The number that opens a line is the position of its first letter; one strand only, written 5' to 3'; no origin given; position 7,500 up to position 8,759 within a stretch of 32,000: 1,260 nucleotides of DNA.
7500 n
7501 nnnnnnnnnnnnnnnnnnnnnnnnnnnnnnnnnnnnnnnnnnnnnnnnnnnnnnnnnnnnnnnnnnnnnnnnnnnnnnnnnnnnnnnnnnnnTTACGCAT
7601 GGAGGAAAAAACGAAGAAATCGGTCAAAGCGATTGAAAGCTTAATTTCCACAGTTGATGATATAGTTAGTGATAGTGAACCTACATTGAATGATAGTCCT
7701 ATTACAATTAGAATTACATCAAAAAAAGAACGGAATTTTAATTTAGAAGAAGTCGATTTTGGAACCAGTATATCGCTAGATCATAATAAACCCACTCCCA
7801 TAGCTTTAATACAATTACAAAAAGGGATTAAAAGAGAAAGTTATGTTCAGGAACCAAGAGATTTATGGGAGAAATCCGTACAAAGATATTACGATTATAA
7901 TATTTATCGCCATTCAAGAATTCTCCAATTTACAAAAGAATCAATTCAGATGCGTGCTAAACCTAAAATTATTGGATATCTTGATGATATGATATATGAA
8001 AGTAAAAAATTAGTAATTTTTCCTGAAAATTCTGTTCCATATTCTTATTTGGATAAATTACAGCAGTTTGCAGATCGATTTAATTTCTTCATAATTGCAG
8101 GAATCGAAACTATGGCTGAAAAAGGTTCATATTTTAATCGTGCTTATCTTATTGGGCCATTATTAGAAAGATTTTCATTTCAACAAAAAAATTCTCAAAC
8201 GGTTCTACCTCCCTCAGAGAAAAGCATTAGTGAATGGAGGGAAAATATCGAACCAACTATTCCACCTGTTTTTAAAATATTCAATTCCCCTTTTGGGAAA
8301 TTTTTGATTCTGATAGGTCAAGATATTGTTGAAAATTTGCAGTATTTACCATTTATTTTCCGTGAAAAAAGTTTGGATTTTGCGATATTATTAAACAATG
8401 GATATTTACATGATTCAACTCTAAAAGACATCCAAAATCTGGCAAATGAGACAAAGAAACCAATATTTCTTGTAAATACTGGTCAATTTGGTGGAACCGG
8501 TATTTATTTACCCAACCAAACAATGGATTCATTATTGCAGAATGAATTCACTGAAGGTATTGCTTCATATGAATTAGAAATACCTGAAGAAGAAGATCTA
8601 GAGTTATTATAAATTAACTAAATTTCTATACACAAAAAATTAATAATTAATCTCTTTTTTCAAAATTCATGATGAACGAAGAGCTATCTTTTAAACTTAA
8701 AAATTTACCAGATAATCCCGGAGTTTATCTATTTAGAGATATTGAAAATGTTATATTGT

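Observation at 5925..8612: HEAT-repeat scaffold fused to a nitrilase-superfamily domain that has lost its nucleophile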

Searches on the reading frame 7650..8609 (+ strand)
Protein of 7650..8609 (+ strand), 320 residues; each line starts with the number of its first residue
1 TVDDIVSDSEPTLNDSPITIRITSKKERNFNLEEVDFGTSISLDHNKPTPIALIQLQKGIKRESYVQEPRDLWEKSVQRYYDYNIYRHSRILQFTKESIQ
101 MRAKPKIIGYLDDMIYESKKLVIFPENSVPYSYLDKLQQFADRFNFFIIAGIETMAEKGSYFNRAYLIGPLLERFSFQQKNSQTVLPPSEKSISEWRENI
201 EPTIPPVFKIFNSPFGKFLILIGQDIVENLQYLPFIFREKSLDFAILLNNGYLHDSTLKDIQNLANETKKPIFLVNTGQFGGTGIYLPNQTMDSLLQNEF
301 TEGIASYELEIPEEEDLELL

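Call 6: search_protein_families(library=pfam, proteins=[window:7791-8609:+], max_evalue=1)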
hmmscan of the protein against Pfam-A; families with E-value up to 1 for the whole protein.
window:7791-8609:+ (273 aa): 1 family
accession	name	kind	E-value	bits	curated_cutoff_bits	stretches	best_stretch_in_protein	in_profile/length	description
PF00795.27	CN_hydrolase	-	0.078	12.7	23.2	1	67-124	28-101/256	Carbon-nitrogen hydrolase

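Call 7: search_solved_structures(query=window:7650-8609:+, max_evalue=10, show_alignments=3)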
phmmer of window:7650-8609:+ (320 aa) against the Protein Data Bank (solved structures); distinct sequences matched with E-value up to 10: 4.
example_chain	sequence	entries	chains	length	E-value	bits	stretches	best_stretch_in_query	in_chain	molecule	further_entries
4ikb_A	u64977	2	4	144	0.55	13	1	66-135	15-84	Sorting nexin-11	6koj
6kok_A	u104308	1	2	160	0.69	12.6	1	66-140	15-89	Sorting nexin-11,Uncharacterized protein SNX10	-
6koi_A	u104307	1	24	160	0.7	12.6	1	66-140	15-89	Sorting nexin-11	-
4ikd_A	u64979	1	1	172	0.85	12.4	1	66-140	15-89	Sorting nexin-11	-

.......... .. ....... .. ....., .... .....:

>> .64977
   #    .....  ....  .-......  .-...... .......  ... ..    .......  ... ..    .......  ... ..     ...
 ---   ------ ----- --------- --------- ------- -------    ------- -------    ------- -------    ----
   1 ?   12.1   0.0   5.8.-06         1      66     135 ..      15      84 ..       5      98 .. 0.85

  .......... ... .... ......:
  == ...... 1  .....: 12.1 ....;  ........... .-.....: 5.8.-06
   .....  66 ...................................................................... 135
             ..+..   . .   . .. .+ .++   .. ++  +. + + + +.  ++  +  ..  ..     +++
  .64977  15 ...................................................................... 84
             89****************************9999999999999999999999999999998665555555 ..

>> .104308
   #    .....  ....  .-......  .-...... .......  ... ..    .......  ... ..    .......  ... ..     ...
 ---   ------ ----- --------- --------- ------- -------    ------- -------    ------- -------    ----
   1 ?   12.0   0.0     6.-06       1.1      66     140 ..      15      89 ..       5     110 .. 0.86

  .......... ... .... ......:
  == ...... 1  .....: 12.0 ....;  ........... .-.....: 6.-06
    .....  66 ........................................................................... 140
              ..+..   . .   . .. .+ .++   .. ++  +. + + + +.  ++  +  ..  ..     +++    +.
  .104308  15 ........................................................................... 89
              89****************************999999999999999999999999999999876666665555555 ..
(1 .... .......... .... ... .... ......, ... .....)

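Call 15: search_solved_structures(query=A2, max_evalue=10, show_alignments=3)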
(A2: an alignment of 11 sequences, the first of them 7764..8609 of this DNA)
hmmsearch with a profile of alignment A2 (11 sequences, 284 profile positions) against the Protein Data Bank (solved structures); distinct sequences matched with E-value up to 10: 10.
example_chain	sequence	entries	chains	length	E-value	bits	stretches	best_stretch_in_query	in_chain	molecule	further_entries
5kha_A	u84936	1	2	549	0.00061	22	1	68-239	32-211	Glutamine-dependent NAD+ synthetase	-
9izl_A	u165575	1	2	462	0.005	19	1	162-253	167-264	Pantetheinase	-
7slv_A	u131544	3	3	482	0.0054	18.9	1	162-253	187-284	Pantetheinase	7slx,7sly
4cyf_A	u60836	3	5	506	0.0059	18.8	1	162-253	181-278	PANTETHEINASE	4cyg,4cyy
2w1v_A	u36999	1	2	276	0.0094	18.1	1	90-188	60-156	NITRILASE HOMOLOG 2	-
9yfd_A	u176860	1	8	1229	0.011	17.8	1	81-260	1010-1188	Defense-associated reverse transcriptase 1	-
1f89_A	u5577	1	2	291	0.098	14.8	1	92-188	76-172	32.5 KDA PROTEIN YLR351C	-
3p8k_A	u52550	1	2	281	0.16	14.1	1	99-131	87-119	Hydrolase, carbon-nitrogen family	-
8xix_A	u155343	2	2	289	0.62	12.1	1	90-115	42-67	D-tagatose 3-epimerase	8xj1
8xiv_A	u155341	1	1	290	0.62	12.1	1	90-115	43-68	D-tagatose 3-epimerase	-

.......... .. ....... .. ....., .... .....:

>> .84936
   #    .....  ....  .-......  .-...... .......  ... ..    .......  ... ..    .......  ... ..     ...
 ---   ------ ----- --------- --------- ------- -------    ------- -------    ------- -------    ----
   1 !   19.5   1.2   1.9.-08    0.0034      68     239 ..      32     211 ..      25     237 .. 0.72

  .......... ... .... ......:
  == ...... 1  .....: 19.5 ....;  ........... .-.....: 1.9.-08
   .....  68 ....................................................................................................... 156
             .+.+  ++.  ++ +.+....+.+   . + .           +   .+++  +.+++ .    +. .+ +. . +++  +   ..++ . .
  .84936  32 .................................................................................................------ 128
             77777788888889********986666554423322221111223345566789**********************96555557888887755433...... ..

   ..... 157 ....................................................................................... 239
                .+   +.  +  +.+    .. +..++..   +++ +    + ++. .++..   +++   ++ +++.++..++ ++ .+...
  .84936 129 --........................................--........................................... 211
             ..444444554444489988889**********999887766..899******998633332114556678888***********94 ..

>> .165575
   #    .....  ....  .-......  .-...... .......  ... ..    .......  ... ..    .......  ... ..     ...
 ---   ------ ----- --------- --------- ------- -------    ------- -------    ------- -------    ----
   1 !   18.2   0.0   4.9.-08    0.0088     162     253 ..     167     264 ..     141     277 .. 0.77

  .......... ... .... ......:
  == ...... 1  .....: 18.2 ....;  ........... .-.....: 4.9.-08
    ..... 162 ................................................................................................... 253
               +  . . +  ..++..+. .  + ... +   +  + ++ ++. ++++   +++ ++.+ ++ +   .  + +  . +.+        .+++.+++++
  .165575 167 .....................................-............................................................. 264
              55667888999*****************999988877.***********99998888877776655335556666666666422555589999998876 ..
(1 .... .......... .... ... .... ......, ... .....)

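Call 22: search_protein_families(library=ncbifam, proteins=[window:7764-8609:+], max_evalue=1)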
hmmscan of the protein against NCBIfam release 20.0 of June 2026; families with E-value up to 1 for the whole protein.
window:7764-8609:+ (282 aa): 1 family
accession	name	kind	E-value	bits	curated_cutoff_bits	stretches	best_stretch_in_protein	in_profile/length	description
TIGR00546.1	lnt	equivalog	0.0055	15.9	132.9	1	71-132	198-260/395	apolipoprotein N-acyltransferase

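Call 25: predict_structure(alignment_id=A2)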
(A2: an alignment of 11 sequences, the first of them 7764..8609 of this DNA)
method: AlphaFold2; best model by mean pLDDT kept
length: 282 residues; sequences in the alignment: 11
mean_pLDDT: 71.8   pTM: 0.74
mean pLDDT of the five models: 71.8, 67.0, 66.5, 65.7, 61.0
residues with pLDDT >= 90: 49; 70-90: 122; 50-70: 62; < 50: 49
segments of 3 or more residues with pLDDT < 50: 1-4, 21-36, 149-165, 277-282
pLDDT, mean of each block of 10 residues (from residue 1): 52 80 37 48 62 53 65 78 87 86 89 72 79 83 65 45 59 85 88 89 91 80 92 87 79 63 71 55 33
secondary structure, 60 per line:
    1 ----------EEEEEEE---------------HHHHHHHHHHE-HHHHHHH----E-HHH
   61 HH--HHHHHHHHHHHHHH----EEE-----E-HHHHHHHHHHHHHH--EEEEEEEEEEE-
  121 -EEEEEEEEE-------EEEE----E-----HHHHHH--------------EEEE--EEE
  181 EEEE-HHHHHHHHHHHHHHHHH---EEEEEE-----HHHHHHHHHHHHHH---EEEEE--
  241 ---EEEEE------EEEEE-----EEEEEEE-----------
elements in order: E11-17 H33-42 H45-51 H58-62 H65-78 E83-85 H93-106 E109-119 E122-130 E138-141 H152-157 E172-175 E178-184 H186-202 E206-211 H217-230 E234-238 E244-248 E255-259 E265-271

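Call 28: fold_search(model_id=the predicted structure, library=pdb)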
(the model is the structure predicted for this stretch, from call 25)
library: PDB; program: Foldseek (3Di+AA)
matches with E <= 10: 1053; with E <= 0.001: 116
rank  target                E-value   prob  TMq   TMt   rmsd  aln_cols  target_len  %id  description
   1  6ypa_B                9.2e-13  1.00  0.54  0.57   7.0       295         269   14  The C146A variant of an amidase from Pyrococcus horikoshii with bound glutaramide (released 2020-06-03)
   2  6ypa_D                1.8e-12  1.00  0.53  0.57   7.5       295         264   15  The C146A variant of an amidase from Pyrococcus horikoshii with bound glutaramide (released 2020-06-03)
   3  6ypa_A                2.6e-12  1.00  0.53  0.56   7.6       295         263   15  The C146A variant of an amidase from Pyrococcus horikoshii with bound glutaramide (released 2020-06-03)
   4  9wpo_D                7.4e-12  1.00  0.55  0.59   6.4       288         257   15  Crystal structure of the nitrilase superfamily protein CJ1056C from Campylobacter jejuni in space group P21 (released 2025-10-08)
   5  9wpn_A                1.7e-11  1.00  0.56  0.60   6.8       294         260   15  Crystal structure of the nitrilase superfamily protein CJ1056C from Campylobacter jejuni in space group P212121 (released 2025-10-08)
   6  9wpo_C                2.1e-11  1.00  0.55  0.59   6.7       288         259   16  Crystal structure of the nitrilase superfamily protein CJ1056C from Campylobacter jejuni in space group P21 (released 2025-10-08)
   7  1j31_A                2.1e-11  1.00  0.54  0.57   7.1       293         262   14  Crystal Structure of Hypothetical Protein PH0642 from Pyrococcus horikoshii (released 2004-03-09)
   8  9wpn_B                2.8e-11  1.00  0.54  0.59   6.6       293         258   16  Crystal structure of the nitrilase superfamily protein CJ1056C from Campylobacter jejuni in space group P212121 (released 2025-10-08)
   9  9wpn_D                3.0e-11  1.00  0.54  0.60   5.9       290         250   16  Crystal structure of the nitrilase superfamily protein CJ1056C from Campylobacter jejuni in space group P212121 (released 2025-10-08)
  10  2w1v_A                4.9e-11  1.00  0.60  0.61   6.8       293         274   14  Crystal structure of mouse nitrilase-2 at 1.4A resolution (released 2008-12-16)
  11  3ivz_A                9.1e-11  1.00  0.55  0.59   6.8       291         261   16  Crystal structure of hyperthermophilic nitrilase (released 2010-09-22)
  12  8aq2                  1.5e-10  1.00  0.55  0.32   6.1       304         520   16  In meso structure of the membrane integral lipoprotein N-acyltransferase Lnt from P. aeruginosa covalently linked with T (released 2023-07-12)
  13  9wpn_F                1.8e-10  1.00  0.57  0.63   4.8       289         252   14  Crystal structure of the nitrilase superfamily protein CJ1056C from Campylobacter jejuni in space group P212121 (released 2025-10-08)
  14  4cyy_A                2.0e-10  1.00  0.60  0.39   7.7       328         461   12  The structure of vanin-1: defining the link between metabolic disease, oxidative stress and inflammation (released 2014-12-10)
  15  6lcg_B                2.0e-10  1.00  0.59  0.55   5.8       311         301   14  Structure of D-carbamoylase mutant from Nitratireductor indicus (released 2020-10-28)
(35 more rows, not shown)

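Call 29: search_protein_representatives(alignment_id=A2)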
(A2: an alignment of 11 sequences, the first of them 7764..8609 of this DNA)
Query: 11 sequences, 284 profile positions. Proteins with E-value up to 0.001 (for the whole library): 1404; up to 1e-10: 384; up to 1e-30: 43. The best 150 are listed.
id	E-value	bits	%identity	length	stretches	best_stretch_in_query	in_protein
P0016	1.2e-126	437.8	-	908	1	2-283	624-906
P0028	2.8e-119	413.6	-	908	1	3-283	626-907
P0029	8.7e-84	297.1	-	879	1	5-268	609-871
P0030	1.6e-75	270.0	-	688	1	2-280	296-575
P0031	2.7e-74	266.0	-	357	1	3-214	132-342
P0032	2.9e-56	206.8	-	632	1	4-280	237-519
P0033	5.6e-56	205.9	-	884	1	9-277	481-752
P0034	3.5e-55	203.3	-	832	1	8-281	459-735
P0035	2.6e-53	197.2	-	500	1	7-279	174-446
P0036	3.3e-52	193.6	-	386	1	39-280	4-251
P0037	4.6e-52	193.1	-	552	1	9-274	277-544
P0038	1.2e-51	191.7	-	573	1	8-279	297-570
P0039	1.7e-51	191.2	-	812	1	8-276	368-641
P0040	3.9e-51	190.0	-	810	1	9-277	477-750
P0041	4.7e-51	189.8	-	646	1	5-278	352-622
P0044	1.2e-49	185.2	-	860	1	9-212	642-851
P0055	1.1e-44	168.9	-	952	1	25-260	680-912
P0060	1.9e-41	158.3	-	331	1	21-280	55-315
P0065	1.5e-34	135.6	-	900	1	13-272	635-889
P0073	1.7e-27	112.4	-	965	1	65-265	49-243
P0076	4.3e-26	107.9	-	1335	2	120-253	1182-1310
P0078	9.2e-26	106.8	-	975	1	64-265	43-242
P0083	8.0e-24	100.4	-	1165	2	120-253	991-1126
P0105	8.5e-21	90.5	-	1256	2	65-265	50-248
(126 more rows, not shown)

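Call 33: search_protein_families(library=pfam, proteins=[P0029, P0044, P0055, P0033, P0039, P0065, P0076, P0078, P0083], max_evalue=0.001)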
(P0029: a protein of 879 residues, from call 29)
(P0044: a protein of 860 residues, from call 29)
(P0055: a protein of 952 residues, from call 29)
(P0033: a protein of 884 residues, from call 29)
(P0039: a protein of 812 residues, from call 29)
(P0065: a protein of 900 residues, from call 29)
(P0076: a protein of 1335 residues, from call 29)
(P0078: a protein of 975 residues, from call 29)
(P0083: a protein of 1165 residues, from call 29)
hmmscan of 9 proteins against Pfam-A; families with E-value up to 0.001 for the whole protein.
P0029 (879 aa): 21 families
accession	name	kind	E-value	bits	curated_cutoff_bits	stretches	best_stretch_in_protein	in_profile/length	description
PF13646.12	HEAT_2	-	1.2e-67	224.7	27.7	6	247-326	6-87/88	HEAT repeats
PF02985.28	HEAT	-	1.7e-48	158.4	23.5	2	210-236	1-27/31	HEAT repeat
PF03130.22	HEAT_PBS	-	4.2e-37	122.8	20.9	3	287-313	1-27/27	PBS lyase HEAT-like repeat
PF13513.12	HEAT_EZ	-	4.6e-28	97.6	27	0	256-298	3-55/55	HEAT-like repeat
PF12717.13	Cnd1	-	1.8e-19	70.8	26.4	2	162-244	6-93/162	non-SMC mitotic condensation complex subunit 1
PF00514.29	Arm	-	4.4e-19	68.3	20.6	0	268-298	9-39/41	Armadillo/beta-catenin-like repeat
PF01602.26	Adaptin_N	-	1.2e-12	47.6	37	1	161-375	98-296/524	Adaptin N terminal region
PF21581.3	SCD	-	5.3e-12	46.3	27.5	0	279-306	38-65/75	Stromalin conservative domain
PF20168.4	PDS5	-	1.5e-10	40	27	1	280-395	293-408/1053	Sister chromatid cohesion protein PDS5 protein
PF24714.1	TOR1L1_N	-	1.6e-09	38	43.3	0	304-370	84-156/281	TORTIFOLIA1 N-terminal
PF11838.14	ERAP1_C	-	2e-07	31.2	38.2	0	193-316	128-261/318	ERAP1-like C-terminal domain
PF12755.13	Vac14_Fab1_bd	-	4.5e-07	30.8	22.1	0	302-361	27-85/97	Vacuolar 14 Fab1-binding region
PF18991.6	DUF5724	-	2.8e-06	26.1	25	1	198-360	418-578/1214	Family of unknown function (DUF5724)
PF25786.1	HEAT_GCN1_C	-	4.2e-06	27.3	27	0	248-325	35-131/151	GCN1-like, C-terminal HEAT repeats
PF01347.28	Vitellogenin_N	-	7e-06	25.3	24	0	272-333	459-527/590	Lipoprotein amino terminal region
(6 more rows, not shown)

P0044 (860 aa): 13 families
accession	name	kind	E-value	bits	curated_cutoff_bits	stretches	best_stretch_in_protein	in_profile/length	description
PF13646.12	HEAT_2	-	3.3e-54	181.5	27.7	6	74-144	2-73/88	HEAT repeats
PF02985.28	HEAT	-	9.8e-34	112.6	23.5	0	265-289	5-29/31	HEAT repeat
PF13513.12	HEAT_EZ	-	3.8e-23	81.9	27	0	306-355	2-55/55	HEAT-like repeat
PF03130.22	HEAT_PBS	-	6.9e-23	78.9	20.9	0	149-175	1-27/27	PBS lyase HEAT-like repeat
PF12717.13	Cnd1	-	1.5e-13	51.5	26.4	0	296-357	26-87/162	non-SMC mitotic condensation complex subunit 1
PF01602.26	Adaptin_N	-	3.4e-12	46.1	37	1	264-355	83-178/524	Adaptin N terminal region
PF00514.29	Arm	-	2.5e-11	43.7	20.6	0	227-254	10-37/41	Armadillo/beta-catenin-like repeat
PF21581.3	SCD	-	2.6e-09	37.7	27.5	0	302-362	2-64/75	Stromalin conservative domain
PF20168.4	PDS5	-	4e-09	35.3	27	1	302-385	295-385/1053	Sister chromatid cohesion protein PDS5 protein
PF25786.1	HEAT_GCN1_C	-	9.7e-06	26.1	27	0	247-348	14-128/151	GCN1-like, C-terminal HEAT repeats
PF24714.1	TOR1L1_N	-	1.5e-05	24.9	43.3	0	76-274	87-254/281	TORTIFOLIA1 N-terminal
PF01347.28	Vitellogenin_N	-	4.5e-05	22.7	24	0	109-163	469-526/590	Lipoprotein amino terminal region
PF24492.1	HEAT_ECM29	-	0.00012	22.6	27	0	321-370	105-153/160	Proteasome adapter and scaffold protein ECM29, HEAT-repeat domain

P0055 (952 aa): 7 families
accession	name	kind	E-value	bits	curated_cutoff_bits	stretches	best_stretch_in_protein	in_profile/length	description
PF13646.12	HEAT_2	-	2.4e-81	268.5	27.7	8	100-181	4-87/88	HEAT repeats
PF02985.28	HEAT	-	3.8e-35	117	23.5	0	99-123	4-28/31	HEAT repeat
PF03130.22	HEAT_PBS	-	1.8e-24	83.8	20.9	0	112-137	2-27/27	PBS lyase HEAT-like repeat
PF00514.29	Arm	-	2.6e-20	72.1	20.6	0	283-310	12-39/41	Armadillo/beta-catenin-like repeat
PF13513.12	HEAT_EZ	-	6.4e-15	55.7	27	0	82-122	5-55/55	HEAT-like repeat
PF01602.26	Adaptin_N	-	1e-11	44.6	37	1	63-167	228-343/524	Adaptin N terminal region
PF12717.13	Cnd1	-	6.6e-06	26.7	26.4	0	200-310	33-148/162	non-SMC mitotic condensation complex subunit 1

P0033 (884 aa): 10 families
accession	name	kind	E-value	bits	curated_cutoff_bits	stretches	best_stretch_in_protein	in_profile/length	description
PF12799.13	LRR_4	-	8.4e-62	204.2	27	11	85-126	1-43/44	Leucine Rich repeats (2 copies)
PF13855.12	LRR_8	-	8.2e-28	96.4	27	8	63-119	1-61/61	Leucine rich repeat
PF23952.1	LRR_EndoS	-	2.4e-17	63.7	27.9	0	45-80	27-63/116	Endo-beta-N-acetylglucosaminidase EndoS LRR domain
PF14580.12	LRR_9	-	2.9e-17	63.2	30.5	3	158-253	26-127/175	Leucine-rich repeat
PF23598.1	LRR_14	-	3.8e-13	49.4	40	3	43-176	29-167/353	Leucine-rich repeat region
PF09999.14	DUF2240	-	7.1e-10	39.1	22.3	0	756-823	69-138/144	Uncharacterized protein conserved in archaea (DUF2240)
PF00560.39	LRR_1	-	2.1e-08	33.2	20.6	0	64-77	1-14/23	Leucine Rich Repeat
PF23211.1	LRR_LRWD1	-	9.4e-06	25.9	28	0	58-118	37-97/190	Leucine-rich repeat and WD repeat-containing protein 1, LRR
PF00795.27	CN_hydrolase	-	1.9e-05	24.6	23.2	1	555-660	34-151/256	Carbon-nitrogen hydrolase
PF01381.28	HTH_3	-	0.00084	19.8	23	0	778-824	3-54/55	Helix-turn-helix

P0039 (812 aa): 9 families
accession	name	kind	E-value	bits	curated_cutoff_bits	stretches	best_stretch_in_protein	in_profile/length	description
PF12799.13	LRR_4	-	3.1e-32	110.3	27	4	108-145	5-43/44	Leucine Rich repeats (2 copies)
PF13855.12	LRR_8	-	1.5e-20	73.2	27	5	215-270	2-61/61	Leucine rich repeat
PF14580.12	LRR_9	-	5.6e-14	52.5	30.5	2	87-177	24-117/175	Leucine-rich repeat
PF23598.1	LRR_14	-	3.4e-08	33.1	40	1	70-200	10-147/353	Leucine-rich repeat region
PF23952.1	LRR_EndoS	-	4.4e-07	30.6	27.9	0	108-202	27-116/116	Endo-beta-N-acetylglucosaminidase EndoS LRR domain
PF23211.1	LRR_LRWD1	-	1.9e-05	24.9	28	1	211-270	39-98/190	Leucine-rich repeat and WD repeat-containing protein 1, LRR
PF24048.1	LRR_NXF1-5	-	0.00018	21.5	30.5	0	211-276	51-122/142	NXF1/2/3/5 leucine-rich repeat domain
PF00795.27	CN_hydrolase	-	0.00047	20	23.2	1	446-550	32-151/256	Carbon-nitrogen hydrolase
PF00560.39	LRR_1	-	0.00094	19.3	20.6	0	215-230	1-18/23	Leucine Rich Repeat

P0065 (900 aa): 3 families
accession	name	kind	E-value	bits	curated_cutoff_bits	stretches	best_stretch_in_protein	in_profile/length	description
PF13304.12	AAA_21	-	2.9e-15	57.5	27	1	376-502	220-302/304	AAA domain, putative AbiEii toxin, Type IV TA system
PF13175.12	AAA_15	-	2.4e-12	47.6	32.1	1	404-502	298-373/374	AAA ATPase domain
PF00795.27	CN_hydrolase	-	3.4e-06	27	23.2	1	713-824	58-171/256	Carbon-nitrogen hydrolase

P0076 (1335 aa): 2 families
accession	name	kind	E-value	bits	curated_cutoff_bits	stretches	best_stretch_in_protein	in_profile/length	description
PF13304.12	AAA_21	-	8.6e-12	46.2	27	1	609-904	2-304/304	AAA domain, putative AbiEii toxin, Type IV TA system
PF13175.12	AAA_15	-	3.5e-08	33.9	32.1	1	688-902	193-373/374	AAA ATPase domain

P0078 (975 aa): 2 families
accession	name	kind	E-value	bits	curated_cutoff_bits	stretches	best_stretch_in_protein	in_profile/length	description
PF20720.3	nSTAND3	-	8.7e-21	74.7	27.2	1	316-444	1-123/155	Novel STAND NTPase 3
PF01472.26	PUA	-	1.4e-13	51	24.8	1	868-932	1-65/74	PUA domain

P0083 (1165 aa): 5 families
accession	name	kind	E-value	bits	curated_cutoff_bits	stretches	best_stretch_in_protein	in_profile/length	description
PF12799.13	LRR_4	-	1.3e-28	98.8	27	6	307-346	3-43/44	Leucine Rich repeats (2 copies)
PF13855.12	LRR_8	-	2e-22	79.1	27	1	83-121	2-44/61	Leucine rich repeat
PF13175.12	AAA_15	-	9.2e-17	62.1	32.1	2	484-699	189-369/374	AAA ATPase domain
PF13304.12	AAA_21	-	1.2e-11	45.7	27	1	621-699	236-298/304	AAA domain, putative AbiEii toxin, Type IV TA system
PF14580.12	LRR_9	-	4.4e-05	23.5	30.5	0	87-174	24-114/175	Leucine-rich repeat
